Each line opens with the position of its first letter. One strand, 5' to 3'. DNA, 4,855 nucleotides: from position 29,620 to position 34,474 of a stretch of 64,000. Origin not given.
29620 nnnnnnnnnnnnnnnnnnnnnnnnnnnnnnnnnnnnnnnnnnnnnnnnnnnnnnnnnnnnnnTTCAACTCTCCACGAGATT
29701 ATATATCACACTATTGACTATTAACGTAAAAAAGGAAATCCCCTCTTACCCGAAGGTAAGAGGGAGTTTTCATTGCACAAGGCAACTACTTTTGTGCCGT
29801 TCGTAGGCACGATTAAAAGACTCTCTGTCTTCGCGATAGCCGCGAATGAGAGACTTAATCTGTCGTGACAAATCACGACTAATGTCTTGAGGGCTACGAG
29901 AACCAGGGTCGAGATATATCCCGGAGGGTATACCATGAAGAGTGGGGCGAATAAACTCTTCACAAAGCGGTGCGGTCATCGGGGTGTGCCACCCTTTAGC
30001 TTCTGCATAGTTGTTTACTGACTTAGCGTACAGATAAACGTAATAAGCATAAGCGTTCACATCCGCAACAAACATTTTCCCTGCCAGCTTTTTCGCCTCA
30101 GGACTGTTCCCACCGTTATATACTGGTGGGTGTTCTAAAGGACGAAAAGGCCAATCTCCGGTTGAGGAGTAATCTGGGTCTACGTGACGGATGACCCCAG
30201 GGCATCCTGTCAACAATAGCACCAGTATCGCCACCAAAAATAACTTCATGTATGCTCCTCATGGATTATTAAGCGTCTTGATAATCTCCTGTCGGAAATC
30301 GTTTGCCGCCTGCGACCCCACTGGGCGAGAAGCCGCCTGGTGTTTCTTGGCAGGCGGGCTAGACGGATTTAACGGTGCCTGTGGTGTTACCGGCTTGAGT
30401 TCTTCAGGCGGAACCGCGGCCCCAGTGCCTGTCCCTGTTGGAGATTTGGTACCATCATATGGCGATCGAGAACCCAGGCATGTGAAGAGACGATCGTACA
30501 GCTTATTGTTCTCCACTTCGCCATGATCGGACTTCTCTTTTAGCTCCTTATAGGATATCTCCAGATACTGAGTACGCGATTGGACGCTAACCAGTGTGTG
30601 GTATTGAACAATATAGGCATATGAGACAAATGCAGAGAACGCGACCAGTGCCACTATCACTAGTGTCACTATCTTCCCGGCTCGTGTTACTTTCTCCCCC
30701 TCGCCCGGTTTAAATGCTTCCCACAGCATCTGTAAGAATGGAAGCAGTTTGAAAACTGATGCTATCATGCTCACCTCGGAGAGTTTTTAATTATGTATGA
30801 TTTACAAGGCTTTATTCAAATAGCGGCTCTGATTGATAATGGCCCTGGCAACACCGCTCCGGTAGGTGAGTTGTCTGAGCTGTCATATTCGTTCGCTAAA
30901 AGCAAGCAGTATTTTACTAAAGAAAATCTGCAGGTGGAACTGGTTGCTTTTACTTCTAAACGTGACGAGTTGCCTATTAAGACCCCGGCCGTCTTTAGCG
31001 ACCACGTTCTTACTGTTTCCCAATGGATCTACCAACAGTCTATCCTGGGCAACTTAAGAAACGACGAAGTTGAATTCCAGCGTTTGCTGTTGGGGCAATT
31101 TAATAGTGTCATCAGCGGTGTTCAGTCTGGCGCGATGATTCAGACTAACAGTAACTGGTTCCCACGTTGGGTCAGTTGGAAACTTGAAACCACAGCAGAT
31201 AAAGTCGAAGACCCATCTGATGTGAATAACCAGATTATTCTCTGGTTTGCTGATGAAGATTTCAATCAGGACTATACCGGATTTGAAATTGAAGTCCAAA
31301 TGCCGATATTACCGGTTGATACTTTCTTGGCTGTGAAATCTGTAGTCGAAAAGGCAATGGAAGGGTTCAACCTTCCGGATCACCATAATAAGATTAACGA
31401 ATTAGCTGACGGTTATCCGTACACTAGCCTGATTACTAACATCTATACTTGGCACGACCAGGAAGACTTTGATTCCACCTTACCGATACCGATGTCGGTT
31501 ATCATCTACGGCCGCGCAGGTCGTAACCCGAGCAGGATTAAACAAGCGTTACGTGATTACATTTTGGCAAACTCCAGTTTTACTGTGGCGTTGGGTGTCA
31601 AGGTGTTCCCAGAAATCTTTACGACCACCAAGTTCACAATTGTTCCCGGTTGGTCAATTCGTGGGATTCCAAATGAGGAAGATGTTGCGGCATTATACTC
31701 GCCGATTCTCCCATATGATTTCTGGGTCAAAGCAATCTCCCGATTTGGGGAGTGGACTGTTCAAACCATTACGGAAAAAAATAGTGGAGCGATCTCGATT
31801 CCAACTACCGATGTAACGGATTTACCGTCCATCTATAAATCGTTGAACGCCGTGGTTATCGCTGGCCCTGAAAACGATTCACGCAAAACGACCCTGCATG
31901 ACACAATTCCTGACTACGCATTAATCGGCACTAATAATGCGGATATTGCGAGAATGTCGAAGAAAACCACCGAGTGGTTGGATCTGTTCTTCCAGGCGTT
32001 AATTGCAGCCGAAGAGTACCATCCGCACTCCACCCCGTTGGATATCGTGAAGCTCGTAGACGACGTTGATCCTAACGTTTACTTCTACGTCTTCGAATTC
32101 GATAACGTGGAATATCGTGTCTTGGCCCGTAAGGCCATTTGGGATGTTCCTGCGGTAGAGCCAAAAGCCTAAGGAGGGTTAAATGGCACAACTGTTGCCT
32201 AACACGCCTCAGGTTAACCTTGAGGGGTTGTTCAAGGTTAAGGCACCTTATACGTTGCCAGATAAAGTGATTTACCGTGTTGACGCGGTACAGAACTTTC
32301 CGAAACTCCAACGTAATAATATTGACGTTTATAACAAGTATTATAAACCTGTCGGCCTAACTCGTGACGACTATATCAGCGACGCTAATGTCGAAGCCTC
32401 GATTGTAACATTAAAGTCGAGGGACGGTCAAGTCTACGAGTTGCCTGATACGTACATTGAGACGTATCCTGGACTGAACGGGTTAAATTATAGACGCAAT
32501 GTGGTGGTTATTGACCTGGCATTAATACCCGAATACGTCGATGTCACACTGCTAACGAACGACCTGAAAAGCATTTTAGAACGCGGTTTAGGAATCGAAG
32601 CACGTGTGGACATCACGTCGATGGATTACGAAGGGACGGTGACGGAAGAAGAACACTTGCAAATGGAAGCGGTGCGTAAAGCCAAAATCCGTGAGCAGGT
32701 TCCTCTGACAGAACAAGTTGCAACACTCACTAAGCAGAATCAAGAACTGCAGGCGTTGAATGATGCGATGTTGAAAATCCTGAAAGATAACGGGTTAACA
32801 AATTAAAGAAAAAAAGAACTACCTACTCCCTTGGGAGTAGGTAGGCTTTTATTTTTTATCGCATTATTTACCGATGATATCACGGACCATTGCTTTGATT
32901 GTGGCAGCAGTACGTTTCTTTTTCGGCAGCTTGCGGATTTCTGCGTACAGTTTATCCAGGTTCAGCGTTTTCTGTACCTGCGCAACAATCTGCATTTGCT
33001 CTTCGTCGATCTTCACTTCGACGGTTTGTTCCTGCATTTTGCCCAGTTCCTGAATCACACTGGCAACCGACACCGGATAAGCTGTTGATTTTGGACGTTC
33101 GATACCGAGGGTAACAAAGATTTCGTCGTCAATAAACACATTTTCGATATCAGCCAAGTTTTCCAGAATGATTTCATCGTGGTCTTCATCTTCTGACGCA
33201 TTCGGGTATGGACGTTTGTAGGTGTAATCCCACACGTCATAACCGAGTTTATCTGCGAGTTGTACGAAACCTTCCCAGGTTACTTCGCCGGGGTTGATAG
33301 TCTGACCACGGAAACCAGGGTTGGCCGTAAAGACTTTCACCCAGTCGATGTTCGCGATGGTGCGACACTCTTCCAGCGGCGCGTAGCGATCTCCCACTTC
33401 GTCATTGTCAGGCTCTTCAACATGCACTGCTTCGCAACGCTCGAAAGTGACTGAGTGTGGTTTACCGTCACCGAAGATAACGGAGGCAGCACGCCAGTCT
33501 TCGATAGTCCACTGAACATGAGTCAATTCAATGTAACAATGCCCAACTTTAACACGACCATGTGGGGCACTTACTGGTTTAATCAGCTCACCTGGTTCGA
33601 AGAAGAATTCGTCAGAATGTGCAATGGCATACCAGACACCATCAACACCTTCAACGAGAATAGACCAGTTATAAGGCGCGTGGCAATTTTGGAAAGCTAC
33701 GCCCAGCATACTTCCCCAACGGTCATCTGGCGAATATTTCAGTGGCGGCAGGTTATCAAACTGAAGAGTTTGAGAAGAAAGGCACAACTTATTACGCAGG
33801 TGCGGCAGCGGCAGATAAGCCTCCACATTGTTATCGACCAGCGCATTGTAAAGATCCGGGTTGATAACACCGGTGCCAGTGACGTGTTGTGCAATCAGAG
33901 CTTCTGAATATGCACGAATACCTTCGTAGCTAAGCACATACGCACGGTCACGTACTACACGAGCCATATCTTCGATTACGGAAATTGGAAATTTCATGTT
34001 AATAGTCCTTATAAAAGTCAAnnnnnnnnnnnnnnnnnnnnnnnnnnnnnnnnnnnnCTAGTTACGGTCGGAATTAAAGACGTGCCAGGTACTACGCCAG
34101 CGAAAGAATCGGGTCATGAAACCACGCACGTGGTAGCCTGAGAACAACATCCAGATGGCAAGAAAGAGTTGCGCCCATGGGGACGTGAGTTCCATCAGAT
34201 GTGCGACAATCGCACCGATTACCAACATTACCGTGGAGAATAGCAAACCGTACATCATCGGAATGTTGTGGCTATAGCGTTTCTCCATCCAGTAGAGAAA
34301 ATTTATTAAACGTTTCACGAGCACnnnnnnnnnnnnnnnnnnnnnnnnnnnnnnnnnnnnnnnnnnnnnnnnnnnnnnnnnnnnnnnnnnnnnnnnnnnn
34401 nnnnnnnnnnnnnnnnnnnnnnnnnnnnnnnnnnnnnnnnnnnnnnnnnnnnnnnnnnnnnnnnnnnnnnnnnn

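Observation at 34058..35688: Candidate lysis cassette: secreted SLT enzyme plus holin-like membrane protein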

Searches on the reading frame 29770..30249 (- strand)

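Call 45: search_protein_families(library=phrogs, proteins=[window:29770-30249:-], max_evalue=0.01)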
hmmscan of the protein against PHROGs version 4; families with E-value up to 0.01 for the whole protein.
window:29770-30249:- (159 aa): 1 family
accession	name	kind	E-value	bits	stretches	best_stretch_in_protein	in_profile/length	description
phrog_8165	-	unknown function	1.3e-59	201.4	1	1-157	1-155/156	-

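Call 115: search_protein_families(library=ncbifam, proteins=[window:29770-30249:-], max_evalue=0.01)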
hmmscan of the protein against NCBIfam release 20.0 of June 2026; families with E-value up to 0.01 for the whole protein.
window:29770-30249:- (159 aa): 0 families

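Call 116: search_protein_families(library=pfam, proteins=[window:29770-30249:-], max_evalue=0.05)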
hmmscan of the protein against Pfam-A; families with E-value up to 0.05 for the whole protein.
window:29770-30249:- (159 aa): 0 families

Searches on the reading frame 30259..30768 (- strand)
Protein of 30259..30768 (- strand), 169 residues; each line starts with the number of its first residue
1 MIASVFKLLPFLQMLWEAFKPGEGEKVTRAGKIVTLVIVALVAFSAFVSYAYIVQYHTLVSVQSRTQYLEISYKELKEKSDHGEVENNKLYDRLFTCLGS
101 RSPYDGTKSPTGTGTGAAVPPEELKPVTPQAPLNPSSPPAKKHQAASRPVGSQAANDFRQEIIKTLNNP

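Call 45: search_protein_families(library=phrogs, proteins=[window:30259-30729:-], max_evalue=0.01)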
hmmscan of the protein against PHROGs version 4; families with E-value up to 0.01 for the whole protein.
window:30259-30729:- (156 aa): 1 family
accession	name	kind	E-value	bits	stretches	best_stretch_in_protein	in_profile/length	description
phrog_8719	-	unknown function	1.9e-64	217.8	1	1-155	14-168/169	-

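Call 115: search_protein_families(library=ncbifam, proteins=[window:30259-30768:-], max_evalue=0.01)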
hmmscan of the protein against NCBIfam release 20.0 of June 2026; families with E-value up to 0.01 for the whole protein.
window:30259-30768:- (169 aa): 0 families

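Call 116: search_protein_families(library=pfam, proteins=[window:30259-30768:-], max_evalue=0.05)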
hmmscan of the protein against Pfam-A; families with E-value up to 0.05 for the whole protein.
window:30259-30768:- (169 aa): 1 family
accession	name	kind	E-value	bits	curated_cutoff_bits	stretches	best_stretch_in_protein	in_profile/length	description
PF06480.20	FtsH_ext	-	0.00093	19.8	25.5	1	37-110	5-55/103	FtsH Extracellular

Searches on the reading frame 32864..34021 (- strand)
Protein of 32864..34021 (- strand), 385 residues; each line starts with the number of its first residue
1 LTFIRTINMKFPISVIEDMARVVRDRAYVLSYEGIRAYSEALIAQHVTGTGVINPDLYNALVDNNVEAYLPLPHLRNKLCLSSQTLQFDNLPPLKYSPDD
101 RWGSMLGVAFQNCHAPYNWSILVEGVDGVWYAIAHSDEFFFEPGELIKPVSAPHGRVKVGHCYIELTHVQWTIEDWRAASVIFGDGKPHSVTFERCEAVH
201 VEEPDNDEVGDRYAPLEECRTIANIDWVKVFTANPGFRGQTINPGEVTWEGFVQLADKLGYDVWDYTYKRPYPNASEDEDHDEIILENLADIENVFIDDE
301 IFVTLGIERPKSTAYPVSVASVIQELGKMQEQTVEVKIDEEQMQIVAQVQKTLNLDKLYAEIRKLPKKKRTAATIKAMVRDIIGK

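Call 7: search_protein_families(library=pfam, proteins=[window:32864-34021:-], max_evalue=0.1)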
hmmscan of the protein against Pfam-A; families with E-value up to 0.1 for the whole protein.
window:32864-34021:- (385 aa): 0 families

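Call 8: search_protein_families(library=phrogs, proteins=[window:32864-34021:-], max_evalue=0.01)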
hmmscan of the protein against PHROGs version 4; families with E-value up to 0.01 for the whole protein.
window:32864-34021:- (385 aa): 1 family
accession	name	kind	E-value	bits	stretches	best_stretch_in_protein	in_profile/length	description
phrog_11818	-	unknown function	7.2e-116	387.2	1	10-384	1-292/295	-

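Call 115: search_protein_families(library=ncbifam, proteins=[window:32864-33997:-], max_evalue=0.01)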
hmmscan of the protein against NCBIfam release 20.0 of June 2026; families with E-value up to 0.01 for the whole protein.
window:32864-33997:- (377 aa): 0 families

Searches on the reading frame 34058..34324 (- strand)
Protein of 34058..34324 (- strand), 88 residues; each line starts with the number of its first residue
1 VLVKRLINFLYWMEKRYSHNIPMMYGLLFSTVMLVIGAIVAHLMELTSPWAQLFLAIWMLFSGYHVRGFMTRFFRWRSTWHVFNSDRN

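Call 7: search_protein_families(library=pfam, proteins=[window:34058-34324:-], max_evalue=0.1)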
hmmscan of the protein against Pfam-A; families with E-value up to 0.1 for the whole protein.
window:34058-34324:- (88 aa): 3 families
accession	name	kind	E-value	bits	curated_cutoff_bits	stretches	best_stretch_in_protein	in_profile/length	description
PF14015.11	DUF4231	-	0.0011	19.8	24.7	1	10-81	3-72/103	Protein of unknown function (DUF4231)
PF03729.18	DUF308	-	0.03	15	25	1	31-82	4-58/73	Short repeat of unknown function (DUF308)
PF06055.17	ExoD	-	0.06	13.1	23.8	1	2-63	92-153/180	Exopolysaccharide synthesis, ExoD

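Call 8: search_protein_families(library=phrogs, proteins=[window:34058-34324:-], max_evalue=0.01)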
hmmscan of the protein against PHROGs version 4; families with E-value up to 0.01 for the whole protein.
window:34058-34324:- (88 aa): 0 families

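Call 19: search_dna_similar(query=window:34058-34324:-, collection=phages, mode=protein, rows=spread, max_rows=30, max_evalue=0.01)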
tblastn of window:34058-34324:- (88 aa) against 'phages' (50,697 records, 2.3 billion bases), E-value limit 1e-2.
Records with a match: 37; places in all: 37; records where one place covers at least 80% of the query: 34.
Best place of each record, by identity: 95-99% 4; 90-95% 19; 80-90% 6; 60-80% 5; <60% 3.
By first word of the organism name: Salmonella 32; Escherichia 2; Enterobacteria 1; Proteus 1; Erwinia 1.
By host as written in the record: - 24; Salmonella enterica 4; Salmonella sp. 2; Escherichia coli 2; Proteus mirabilis 3b10_21 1; Salmonella enterica subsp. enterica serovar Enteritidis 1; Salmonella enterica serovar Typhi 1; Salmonella enterica serovar Paratyphi A 1; and 1 more.
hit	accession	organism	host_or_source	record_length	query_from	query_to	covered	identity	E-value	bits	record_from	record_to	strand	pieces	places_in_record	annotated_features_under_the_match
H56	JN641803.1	Salmonella phage SPN3US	-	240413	1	88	100%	98.9%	4e-52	179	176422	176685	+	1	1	hypothetical protein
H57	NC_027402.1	Salmonella phage SPN3US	-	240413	1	88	100%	98.9%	4e-52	179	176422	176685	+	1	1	hypothetical protein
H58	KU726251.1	Enterobacteria phage SEGD1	Salmonella enterica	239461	1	88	100%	95.5%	2e-50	174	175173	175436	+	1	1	hypothetical protein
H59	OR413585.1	Salmonella phage SPLA5c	Salmonella enterica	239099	1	88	100%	93.2%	1e-49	171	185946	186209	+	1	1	none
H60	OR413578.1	Salmonella phage SPLA1a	Salmonella enterica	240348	1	88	100%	93.2%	1e-49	171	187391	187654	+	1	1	none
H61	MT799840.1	Salmonella phage JN03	Salmonella sp.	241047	1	88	100%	93.2%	1e-49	171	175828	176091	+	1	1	none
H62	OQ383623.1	Salmonella phage MET_P1_082_240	cattle manure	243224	1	88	100%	93.2%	1e-49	171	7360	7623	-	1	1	none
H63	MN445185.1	Escherichia phage vB_EcoM_EC001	Escherichia coli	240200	1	88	100%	92.0%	3e-49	171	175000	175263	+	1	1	none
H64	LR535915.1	Salmonella phage SPFM16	-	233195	1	88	100%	92.0%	7e-49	169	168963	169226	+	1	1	none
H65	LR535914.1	Salmonella phage SPFM17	-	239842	1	88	100%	92.0%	7e-49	169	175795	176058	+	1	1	none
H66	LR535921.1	Salmonella phage SPFM2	-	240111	1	88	100%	92.0%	7e-49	169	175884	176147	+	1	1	none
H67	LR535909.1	Salmonella phage SPFM11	-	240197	1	88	100%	92.0%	7e-49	169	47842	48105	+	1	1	none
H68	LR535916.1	Salmonella phage SPFM19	-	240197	1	88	100%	92.0%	7e-49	169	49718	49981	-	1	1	none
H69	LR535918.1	Salmonella phage SPFM22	-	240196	1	88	100%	92.0%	7e-49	169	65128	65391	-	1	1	none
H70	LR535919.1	Salmonella phage SPFM21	-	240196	1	88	100%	92.0%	7e-49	169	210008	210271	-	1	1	none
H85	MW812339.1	Erwinia phage pEa_SNUABM_29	Erwinia amylovora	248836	3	84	93%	39.0%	6e-13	67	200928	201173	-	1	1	hypothetical protein (x2)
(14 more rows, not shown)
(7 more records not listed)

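Call 21: get_annotated_region(hit=H85, flank=4000)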
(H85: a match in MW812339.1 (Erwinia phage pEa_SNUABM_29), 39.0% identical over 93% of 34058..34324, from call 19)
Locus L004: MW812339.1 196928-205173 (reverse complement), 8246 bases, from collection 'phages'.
description: Erwinia phage pEa_SNUABM_29, complete genome.
organism: Erwinia phage pEa_SNUABM_29 (NCBI taxid 2835893)
taxonomy: Viruses; Duplodnaviria; Heunggongvirae; Uroviricota; Caudoviricetes; Seoulvirus
host: Erwinia amylovora; source: stream water; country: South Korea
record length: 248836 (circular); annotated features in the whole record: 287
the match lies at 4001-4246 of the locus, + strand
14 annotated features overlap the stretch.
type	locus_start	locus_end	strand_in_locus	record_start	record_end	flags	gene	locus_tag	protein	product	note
CDS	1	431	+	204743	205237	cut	-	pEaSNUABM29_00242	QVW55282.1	hypothetical protein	-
CDS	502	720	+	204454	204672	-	-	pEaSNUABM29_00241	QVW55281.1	hypothetical protein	-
CDS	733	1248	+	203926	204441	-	-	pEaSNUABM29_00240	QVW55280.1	hypothetical protein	-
CDS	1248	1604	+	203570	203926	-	-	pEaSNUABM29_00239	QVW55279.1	hypothetical protein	-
CDS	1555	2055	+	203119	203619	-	-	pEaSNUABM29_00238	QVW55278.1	hypothetical protein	-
CDS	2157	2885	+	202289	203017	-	-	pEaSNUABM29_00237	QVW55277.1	hypothetical protein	-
CDS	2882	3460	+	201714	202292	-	-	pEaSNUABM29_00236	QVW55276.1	hypothetical protein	-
CDS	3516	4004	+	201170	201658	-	-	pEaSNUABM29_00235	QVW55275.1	hypothetical protein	-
CDS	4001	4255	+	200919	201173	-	-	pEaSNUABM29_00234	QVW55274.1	hypothetical protein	-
CDS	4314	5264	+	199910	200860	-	-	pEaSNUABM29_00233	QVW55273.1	hypothetical protein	-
CDS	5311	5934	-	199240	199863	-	-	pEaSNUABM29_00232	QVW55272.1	hypothetical protein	-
CDS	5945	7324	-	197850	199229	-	-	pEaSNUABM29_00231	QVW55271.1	hypothetical protein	-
CDS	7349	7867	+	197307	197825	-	-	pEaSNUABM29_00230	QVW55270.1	hypothetical protein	-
CDS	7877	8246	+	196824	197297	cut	-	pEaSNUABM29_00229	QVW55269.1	hypothetical protein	-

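Call 94: find_homologous_proteins(query=window:34058-34318:-, max_evalue=0.01)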
Query window:34058-34318:- (86 aa): 6 proteins with E <= 0.01 among 11 candidates.
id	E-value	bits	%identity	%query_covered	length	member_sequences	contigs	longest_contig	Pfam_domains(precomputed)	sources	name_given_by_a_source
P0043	9.8e-49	182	94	100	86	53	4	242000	-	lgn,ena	-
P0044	4.5e-18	83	85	23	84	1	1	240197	-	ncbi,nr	ncbi:hypothetical protein SPFM12_00083 [Salmonella phage SPFM12]|nr:hypothetical protein SPFM12_0008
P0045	2.4e-16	78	88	29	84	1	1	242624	-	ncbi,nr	ncbi:hypothetical protein SPFM1_00084 [Salmonella phage SPFM1]|nr:hypothetical protein SPFM1_00084 [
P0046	9.3e-11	60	70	33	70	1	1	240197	-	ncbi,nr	ncbi:hypothetical protein SPFM8_00081 [Salmonella phage SPFM8]|nr:hypothetical protein SPFM8_00081 [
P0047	3.2e-10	58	57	41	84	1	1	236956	-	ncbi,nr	ncbi:hypothetical protein SPFM20_00075 [Salmonella phage SPFM20]|nr:hypothetical protein SPFM20_0007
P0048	2.1e-4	40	90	23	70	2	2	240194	-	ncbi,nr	ncbi:hypothetical protein SPFM15_00078 [Salmonella phage SPFM15]|nr:hypothetical protein SPFM5_00073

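Call 115: search_protein_families(library=ncbifam, proteins=[window:34058-34318:-], max_evalue=0.01)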
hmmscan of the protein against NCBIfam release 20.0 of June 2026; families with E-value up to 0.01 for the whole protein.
window:34058-34318:- (86 aa): 0 families

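Call 116: search_protein_families(library=pfam, proteins=[L004:3516-4004:+], max_evalue=0.05)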
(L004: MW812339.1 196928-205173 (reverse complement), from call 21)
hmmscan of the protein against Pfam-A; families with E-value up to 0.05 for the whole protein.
L004:3516-4004:+ (162 aa): 1 family
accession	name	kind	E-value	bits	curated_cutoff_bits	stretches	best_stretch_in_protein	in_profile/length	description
PF06334.16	Orthopox_A47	-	0.038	13.7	25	1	86-142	31-86/244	Orthopoxvirus A47 protein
